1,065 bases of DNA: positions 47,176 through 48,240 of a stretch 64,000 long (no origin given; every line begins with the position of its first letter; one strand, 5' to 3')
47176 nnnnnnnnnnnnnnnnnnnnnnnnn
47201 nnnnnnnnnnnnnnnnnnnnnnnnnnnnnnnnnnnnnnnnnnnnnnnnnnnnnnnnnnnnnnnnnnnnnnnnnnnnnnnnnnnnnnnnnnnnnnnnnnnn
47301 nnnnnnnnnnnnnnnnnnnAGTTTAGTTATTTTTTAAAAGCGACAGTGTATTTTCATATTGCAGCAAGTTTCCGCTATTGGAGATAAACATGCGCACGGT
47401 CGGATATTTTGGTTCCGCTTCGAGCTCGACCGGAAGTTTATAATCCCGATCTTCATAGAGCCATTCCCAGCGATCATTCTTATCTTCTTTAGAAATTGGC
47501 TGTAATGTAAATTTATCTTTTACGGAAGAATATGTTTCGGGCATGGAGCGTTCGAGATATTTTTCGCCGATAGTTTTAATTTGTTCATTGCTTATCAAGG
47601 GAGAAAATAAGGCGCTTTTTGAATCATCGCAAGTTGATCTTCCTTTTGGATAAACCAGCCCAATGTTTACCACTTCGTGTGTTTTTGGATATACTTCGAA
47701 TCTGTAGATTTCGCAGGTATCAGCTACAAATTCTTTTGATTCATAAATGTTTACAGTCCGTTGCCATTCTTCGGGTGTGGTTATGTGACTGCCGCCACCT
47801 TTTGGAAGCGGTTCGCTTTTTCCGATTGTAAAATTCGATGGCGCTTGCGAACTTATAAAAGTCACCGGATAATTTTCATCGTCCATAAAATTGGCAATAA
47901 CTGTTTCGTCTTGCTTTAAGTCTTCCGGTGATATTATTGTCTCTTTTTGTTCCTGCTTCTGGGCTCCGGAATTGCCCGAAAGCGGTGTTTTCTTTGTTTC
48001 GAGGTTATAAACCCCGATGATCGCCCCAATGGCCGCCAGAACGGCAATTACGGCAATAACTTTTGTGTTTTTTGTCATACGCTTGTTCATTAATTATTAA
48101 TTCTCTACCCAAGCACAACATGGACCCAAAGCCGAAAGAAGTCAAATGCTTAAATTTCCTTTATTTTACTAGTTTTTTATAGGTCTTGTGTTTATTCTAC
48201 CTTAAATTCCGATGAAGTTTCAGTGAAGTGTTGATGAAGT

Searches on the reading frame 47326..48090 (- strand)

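Call 16: search_protein_families(library=pfam, proteins=[window:47326-48090:-], max_evalue=0.1)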
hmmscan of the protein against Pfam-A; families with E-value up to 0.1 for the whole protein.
window:47326-48090:- (255 aa): 1 family
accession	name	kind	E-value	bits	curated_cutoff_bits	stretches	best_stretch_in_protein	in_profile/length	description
PF25358.1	PH_fung_RdRP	-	0.06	13.4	27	1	71-135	69-138/169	Fungal RdRP associated PH-like domain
